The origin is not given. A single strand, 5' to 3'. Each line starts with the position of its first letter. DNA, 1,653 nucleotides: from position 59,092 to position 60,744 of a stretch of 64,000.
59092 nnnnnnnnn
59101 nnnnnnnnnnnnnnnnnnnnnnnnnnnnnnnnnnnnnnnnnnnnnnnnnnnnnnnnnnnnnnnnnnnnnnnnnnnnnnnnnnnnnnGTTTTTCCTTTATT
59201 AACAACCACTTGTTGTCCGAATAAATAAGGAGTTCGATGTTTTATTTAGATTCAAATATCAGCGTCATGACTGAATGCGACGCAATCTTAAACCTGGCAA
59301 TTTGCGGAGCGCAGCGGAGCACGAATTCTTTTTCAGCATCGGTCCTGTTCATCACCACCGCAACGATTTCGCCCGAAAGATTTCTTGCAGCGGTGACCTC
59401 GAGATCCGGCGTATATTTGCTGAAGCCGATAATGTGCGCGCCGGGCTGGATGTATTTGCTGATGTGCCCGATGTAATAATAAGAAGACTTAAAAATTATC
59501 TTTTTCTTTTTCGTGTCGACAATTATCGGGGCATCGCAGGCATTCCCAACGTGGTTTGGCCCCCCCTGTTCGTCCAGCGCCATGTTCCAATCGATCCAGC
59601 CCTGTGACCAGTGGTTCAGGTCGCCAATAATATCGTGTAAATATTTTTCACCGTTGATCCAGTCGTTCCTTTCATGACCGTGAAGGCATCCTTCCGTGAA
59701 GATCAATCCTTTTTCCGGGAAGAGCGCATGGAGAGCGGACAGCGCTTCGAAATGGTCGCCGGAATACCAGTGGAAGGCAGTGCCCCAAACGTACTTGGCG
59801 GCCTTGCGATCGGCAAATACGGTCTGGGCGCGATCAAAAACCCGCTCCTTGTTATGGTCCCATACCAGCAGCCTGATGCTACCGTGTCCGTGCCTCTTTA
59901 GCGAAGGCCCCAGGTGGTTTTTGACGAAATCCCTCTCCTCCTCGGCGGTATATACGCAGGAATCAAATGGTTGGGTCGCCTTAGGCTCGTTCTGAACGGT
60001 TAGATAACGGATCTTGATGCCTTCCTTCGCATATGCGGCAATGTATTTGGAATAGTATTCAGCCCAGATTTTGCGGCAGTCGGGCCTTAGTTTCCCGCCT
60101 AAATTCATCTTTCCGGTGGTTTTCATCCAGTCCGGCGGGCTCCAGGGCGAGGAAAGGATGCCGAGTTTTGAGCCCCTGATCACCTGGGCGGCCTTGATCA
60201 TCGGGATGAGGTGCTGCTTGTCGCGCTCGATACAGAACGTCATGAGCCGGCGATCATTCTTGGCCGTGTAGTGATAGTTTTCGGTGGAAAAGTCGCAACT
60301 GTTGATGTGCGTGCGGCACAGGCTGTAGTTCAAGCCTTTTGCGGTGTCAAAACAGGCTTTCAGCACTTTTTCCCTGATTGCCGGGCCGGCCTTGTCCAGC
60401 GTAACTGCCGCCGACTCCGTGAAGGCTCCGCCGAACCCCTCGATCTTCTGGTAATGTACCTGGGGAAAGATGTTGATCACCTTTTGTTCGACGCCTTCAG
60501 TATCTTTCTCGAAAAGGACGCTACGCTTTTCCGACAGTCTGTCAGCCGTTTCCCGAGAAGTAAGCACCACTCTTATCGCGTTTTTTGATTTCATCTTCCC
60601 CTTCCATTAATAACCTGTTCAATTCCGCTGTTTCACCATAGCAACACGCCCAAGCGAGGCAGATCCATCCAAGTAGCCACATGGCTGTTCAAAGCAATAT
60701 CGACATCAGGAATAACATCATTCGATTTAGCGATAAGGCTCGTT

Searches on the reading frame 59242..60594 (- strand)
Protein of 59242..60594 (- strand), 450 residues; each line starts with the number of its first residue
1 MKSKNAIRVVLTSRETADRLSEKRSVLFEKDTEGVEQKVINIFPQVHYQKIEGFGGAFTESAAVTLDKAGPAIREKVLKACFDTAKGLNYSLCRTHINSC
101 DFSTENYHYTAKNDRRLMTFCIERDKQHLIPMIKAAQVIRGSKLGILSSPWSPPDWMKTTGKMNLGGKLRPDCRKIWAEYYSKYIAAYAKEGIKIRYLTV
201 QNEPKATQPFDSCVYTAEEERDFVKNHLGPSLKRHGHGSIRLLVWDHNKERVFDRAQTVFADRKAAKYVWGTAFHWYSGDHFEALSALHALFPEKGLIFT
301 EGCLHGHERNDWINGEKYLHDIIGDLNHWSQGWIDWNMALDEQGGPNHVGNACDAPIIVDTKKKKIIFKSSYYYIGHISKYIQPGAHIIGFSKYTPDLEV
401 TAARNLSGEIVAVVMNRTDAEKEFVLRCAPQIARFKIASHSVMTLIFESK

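Call 9: search_protein_families(library=pfam, proteins=[window:59242-60594:-])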
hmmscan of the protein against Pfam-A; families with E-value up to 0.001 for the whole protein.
window:59242-60594:- (450 aa): 3 families
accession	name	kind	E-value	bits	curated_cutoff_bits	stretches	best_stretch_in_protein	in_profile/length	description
PF02055.22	Glyco_hydro_30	-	9.9e-73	245.6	23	1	51-382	1-348/348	Glycosyl hydrolase family 30 TIM-barrel domain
PF17189.10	Glyco_hydro_30C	-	7.4e-09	36.1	22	1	385-445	1-65/65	Glycosyl hydrolase family 30 beta sandwich domain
PF02057.21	Glyco_hydro_59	-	6.4e-05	22.8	27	1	143-302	89-220/294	Glycosyl hydrolase family 59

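Call 43: list_cluster_members(proteins=[window:59242-60594:-, window:7682-8440:-, window:6947-7354:-])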
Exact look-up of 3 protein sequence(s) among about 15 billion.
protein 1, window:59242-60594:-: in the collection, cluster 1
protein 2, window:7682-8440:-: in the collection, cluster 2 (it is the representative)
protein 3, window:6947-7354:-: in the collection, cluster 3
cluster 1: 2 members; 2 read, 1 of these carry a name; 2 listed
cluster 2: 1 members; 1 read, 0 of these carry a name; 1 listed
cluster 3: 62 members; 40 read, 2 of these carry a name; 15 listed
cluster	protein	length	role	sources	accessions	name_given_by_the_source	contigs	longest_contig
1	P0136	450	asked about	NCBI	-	-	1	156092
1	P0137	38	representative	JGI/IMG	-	hypothetical protein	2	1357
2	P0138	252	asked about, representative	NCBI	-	-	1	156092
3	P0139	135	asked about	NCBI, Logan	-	-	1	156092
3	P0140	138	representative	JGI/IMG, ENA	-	-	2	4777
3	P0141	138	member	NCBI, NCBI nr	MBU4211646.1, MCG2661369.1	MAG: hypothetical protein L6437_14120 [Kiritimatiellae bacterium] | hypothetical protein [Verrucomicrobiota bacterium]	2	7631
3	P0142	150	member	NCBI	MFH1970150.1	MAG: hypothetical protein ABIJ53_07520 [Verrucomicrobiota bacterium]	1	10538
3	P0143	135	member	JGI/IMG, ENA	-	-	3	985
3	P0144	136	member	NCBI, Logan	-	-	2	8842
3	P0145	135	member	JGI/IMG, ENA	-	-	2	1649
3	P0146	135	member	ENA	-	-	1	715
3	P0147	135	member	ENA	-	-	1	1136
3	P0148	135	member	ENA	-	-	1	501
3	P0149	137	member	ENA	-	-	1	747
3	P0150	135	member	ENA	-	-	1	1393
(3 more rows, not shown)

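Call 45: find_encoding_contigs(protein=P0141, flank=2500, max_places=4)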
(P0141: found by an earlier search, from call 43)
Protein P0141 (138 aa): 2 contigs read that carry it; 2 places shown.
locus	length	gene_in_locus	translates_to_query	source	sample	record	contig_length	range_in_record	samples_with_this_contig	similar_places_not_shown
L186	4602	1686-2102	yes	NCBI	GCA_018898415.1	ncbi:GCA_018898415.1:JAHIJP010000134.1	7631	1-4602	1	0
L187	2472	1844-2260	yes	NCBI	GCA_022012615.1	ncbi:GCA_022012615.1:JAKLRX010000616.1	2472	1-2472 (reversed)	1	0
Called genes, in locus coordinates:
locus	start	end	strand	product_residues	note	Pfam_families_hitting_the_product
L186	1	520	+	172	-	?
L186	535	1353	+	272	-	PF07796:DUF1638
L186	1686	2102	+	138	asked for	PF22091:DUF6941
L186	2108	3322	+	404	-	PF04015:DUF362, PF00037:Fer4 (weak)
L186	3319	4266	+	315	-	PF03279:Lip_A_acyltrans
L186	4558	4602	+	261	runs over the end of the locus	PF00596:Aldolase_II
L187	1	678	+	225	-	?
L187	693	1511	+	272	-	PF07796:DUF1638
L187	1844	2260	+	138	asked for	PF22091:DUF6941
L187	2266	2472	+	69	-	?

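Call 46: find_encoding_contigs(protein=P0144, flank=2500, max_places=4)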
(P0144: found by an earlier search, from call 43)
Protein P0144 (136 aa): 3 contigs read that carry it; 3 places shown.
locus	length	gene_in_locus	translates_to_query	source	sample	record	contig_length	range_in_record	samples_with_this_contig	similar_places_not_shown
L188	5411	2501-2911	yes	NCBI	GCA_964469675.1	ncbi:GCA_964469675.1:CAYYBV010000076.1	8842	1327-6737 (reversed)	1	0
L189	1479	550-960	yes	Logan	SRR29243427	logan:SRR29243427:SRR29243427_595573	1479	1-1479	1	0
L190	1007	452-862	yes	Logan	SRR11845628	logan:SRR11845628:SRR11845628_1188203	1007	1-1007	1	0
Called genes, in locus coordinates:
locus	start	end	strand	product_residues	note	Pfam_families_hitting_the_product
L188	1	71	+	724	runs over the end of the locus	?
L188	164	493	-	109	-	PF03091:CutA1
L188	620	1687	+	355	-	PF02655:ATP-grasp_3 (faint), PF02786:CPSase_L_D2 (faint), PF02955:GSH-S_ATP, PF08443:RimK (faint), PF14398:ATPgrasp_YheCD (faint)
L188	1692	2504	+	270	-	PF07796:DUF1638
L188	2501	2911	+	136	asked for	PF22091:DUF6941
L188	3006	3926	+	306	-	PF05681:Fumerase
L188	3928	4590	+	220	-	PF05683:Fumerase_C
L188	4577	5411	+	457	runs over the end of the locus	PF07287:AtuA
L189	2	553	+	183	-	?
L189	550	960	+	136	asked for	PF22091:DUF6941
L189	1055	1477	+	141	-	?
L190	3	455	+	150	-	?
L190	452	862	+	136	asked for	PF22091:DUF6941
